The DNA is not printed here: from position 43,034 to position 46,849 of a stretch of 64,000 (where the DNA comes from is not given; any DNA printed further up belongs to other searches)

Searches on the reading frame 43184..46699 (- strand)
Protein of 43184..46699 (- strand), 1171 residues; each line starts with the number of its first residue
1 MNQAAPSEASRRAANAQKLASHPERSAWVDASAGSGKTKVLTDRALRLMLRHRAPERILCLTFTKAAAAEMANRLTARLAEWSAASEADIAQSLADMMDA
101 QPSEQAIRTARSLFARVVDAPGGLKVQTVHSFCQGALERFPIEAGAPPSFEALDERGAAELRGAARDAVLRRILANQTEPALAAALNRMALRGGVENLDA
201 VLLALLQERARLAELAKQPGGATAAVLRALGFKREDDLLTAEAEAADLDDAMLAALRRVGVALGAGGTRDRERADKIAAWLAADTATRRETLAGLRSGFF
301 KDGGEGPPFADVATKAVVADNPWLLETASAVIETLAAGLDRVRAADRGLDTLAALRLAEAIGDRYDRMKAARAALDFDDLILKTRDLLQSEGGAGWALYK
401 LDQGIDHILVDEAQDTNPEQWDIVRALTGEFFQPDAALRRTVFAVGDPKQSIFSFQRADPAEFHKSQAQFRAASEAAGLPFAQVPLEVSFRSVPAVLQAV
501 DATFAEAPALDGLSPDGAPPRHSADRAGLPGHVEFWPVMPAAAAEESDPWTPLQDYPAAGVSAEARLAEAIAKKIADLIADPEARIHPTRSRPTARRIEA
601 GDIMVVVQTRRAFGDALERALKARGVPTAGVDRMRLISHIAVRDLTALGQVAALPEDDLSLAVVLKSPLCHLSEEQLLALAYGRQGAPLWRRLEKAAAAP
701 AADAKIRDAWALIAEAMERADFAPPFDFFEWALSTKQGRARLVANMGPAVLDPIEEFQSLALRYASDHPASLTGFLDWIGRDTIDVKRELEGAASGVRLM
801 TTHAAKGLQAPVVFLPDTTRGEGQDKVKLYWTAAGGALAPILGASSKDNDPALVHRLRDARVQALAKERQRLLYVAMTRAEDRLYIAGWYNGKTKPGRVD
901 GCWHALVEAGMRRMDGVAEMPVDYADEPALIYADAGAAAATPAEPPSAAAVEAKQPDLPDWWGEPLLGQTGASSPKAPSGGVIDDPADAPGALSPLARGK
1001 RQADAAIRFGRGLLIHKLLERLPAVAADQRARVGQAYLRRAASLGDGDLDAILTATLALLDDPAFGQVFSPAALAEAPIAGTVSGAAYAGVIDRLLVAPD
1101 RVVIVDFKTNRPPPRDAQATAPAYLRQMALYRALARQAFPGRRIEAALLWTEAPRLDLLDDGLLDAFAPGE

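Call 18: find_related_loci(query=window:43184-46699:-, collection=genome_contigs, flank=10000)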
Query window:43184-46699:- (1171 aa) in genome_contigs; peptide patterns used: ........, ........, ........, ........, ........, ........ (x = any residue, [..] = any of these).
600 stretches matched a pattern (row limit reached: there are more); 554 encode a relative of the query (tblastn E <= 1e-3); the best 80 are kept; 80 distinct loci.
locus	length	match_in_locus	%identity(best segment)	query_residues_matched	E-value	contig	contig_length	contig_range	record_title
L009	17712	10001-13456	54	10-1164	0e+0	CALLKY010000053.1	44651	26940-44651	MAG: uncultured Alphaproteobacteria bacterium isolate S4_Bin_METABAT__173_1 genome assembly, contig: c_000002749534, who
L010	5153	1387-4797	44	23-1169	0e+0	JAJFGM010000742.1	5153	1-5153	MAG: Kiloniellaceae bacterium isolate OFTM278 OFTM278_741, whole genome shotgun sequence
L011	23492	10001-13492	44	3-1169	0e+0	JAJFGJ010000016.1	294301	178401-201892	MAG: Kiloniellaceae bacterium isolate OFTM138 OFTM138_15, whole genome shotgun sequence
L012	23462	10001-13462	44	17-1169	0e+0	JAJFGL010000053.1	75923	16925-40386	MAG: Kiloniellaceae bacterium isolate OFTM267 OFTM267_52, whole genome shotgun sequence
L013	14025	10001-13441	43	16-1171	0e+0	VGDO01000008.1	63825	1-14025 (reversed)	MAG: Alphaproteobacteria bacterium isolate M_DeepCast_50m_m2_111 M_DeepCast_50m_m2_111_Ga0194121_10000587, whole genome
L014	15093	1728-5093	41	10-1169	0e+0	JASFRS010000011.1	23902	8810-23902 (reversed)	MAG: Sphingomonadales bacterium isolate D1103M02metaG_Bin_675 D1103M02metaG_FD_scaffold_295_c1, whole genome shotgun seq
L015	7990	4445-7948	44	1-1169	0e+0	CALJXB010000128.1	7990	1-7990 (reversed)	MAG: uncultured Kiloniellales bacterium isolate N2_Bin_METABAT__37_sub_1 genome assembly, contig: c_000000608032, whole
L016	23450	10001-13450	40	11-1169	0e+0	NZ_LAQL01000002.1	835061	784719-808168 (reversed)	Kiloniella spongiae strain MEBiC09566 contig2, whole genome shotgun sequence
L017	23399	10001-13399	41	15-1167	0e+0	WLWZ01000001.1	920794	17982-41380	MAG: Alphaproteobacteria bacterium isolate MH-Pat-SR_metabat2_25 NODE_10_length_920794_cov_6.373756, whole genome shotgu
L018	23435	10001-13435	44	34-1169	0e+0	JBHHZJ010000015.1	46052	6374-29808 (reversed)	MAG: Kiloniellaceae bacterium isolate Maj_1_bin.32 NODE_249_length_46052_cov_15.764245, whole genome shotgun sequence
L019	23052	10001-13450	39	11-1169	0e+0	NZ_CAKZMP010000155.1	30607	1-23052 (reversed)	MAG: uncultured Kiloniella sp. isolate ERR2094167_bin.33_CONCOCT_v1.1_MAG ERZ650161.987, whole genome shotgun sequence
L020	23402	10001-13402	45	17-1169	0e+0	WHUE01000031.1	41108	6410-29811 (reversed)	MAG: Alphaproteobacteria bacterium isolate Dino_bin58 NODE_31_length_41108_cov_12.450101, whole genome shotgun sequence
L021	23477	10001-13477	43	8-1167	0e+0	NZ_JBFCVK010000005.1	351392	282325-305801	Aquibaculum sediminis strain EGI_FJ10229 NODE_5_length_351392_cov_398.433923, whole genome shotgun sequence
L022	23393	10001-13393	43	10-1164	0e+0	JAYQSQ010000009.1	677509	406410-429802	MAG: Alphaproteobacteria bacterium isolate SD3109_NP_metabta_bins_sspec.tsv.166 unicycler_73330, whole genome shotgun se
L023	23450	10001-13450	40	11-1169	0e+0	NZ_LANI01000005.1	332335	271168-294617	Kiloniella litopenaei strain P1-1 contig5, whole genome shotgun sequence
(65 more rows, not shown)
